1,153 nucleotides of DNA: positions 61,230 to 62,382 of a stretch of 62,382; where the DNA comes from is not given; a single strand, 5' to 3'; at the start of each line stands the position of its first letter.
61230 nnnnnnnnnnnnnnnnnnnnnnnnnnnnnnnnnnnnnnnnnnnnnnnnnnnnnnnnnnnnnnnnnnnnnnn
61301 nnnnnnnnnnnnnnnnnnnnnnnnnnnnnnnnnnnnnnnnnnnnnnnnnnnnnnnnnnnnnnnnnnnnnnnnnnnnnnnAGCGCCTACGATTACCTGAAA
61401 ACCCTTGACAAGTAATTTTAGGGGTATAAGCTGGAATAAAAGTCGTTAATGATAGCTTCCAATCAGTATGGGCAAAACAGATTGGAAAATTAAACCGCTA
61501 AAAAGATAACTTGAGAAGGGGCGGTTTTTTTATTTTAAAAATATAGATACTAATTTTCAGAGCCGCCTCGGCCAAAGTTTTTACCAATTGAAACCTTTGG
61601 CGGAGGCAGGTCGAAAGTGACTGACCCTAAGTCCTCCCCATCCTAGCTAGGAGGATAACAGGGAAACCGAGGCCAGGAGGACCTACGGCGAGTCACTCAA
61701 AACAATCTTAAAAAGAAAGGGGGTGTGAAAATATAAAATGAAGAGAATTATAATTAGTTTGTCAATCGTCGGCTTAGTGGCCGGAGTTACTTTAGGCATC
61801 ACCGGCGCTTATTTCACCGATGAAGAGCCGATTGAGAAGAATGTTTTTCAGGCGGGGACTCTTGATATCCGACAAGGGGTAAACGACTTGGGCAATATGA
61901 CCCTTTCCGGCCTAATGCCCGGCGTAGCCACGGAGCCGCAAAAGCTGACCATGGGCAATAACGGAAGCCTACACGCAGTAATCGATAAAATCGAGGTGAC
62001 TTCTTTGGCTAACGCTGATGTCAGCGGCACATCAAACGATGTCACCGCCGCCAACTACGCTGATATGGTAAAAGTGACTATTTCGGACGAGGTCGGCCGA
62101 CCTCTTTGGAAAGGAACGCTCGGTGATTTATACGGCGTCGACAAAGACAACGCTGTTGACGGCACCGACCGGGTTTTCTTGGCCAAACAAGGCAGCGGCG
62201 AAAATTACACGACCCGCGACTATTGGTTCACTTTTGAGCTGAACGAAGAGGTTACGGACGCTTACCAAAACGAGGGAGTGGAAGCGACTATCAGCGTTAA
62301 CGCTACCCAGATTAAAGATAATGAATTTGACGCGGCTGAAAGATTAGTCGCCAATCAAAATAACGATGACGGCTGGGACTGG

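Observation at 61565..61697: Unrecognised riboswitch-like RNA with a GAAA tetraloop and receptor upstream of a TasA-like gene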

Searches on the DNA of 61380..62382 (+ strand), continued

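Call 55: search_rna_families(sources=[L014, L017], threshold=evalue, max_evalue=0.01, show_alignments=2)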
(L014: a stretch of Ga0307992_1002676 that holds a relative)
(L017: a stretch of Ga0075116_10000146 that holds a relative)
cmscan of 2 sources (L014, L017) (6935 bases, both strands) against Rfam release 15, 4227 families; matches with E-value up to 0.01: 2.
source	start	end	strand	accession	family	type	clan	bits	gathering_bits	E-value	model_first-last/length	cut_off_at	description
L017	1148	1225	+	RF03168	c-di-GMP-I-UAU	Cis-reg; riboswitch;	CL00126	62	65.9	6e-12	1-81/81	no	c-di-GMP-I-UAU riboswitch aptamer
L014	848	933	+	RF01786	c-di-GMP-II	Cis-reg; riboswitch;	CL00127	57.7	53.5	3.8e-11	1-84/84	no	Cyclic di-GMP-II riboswitch aptamer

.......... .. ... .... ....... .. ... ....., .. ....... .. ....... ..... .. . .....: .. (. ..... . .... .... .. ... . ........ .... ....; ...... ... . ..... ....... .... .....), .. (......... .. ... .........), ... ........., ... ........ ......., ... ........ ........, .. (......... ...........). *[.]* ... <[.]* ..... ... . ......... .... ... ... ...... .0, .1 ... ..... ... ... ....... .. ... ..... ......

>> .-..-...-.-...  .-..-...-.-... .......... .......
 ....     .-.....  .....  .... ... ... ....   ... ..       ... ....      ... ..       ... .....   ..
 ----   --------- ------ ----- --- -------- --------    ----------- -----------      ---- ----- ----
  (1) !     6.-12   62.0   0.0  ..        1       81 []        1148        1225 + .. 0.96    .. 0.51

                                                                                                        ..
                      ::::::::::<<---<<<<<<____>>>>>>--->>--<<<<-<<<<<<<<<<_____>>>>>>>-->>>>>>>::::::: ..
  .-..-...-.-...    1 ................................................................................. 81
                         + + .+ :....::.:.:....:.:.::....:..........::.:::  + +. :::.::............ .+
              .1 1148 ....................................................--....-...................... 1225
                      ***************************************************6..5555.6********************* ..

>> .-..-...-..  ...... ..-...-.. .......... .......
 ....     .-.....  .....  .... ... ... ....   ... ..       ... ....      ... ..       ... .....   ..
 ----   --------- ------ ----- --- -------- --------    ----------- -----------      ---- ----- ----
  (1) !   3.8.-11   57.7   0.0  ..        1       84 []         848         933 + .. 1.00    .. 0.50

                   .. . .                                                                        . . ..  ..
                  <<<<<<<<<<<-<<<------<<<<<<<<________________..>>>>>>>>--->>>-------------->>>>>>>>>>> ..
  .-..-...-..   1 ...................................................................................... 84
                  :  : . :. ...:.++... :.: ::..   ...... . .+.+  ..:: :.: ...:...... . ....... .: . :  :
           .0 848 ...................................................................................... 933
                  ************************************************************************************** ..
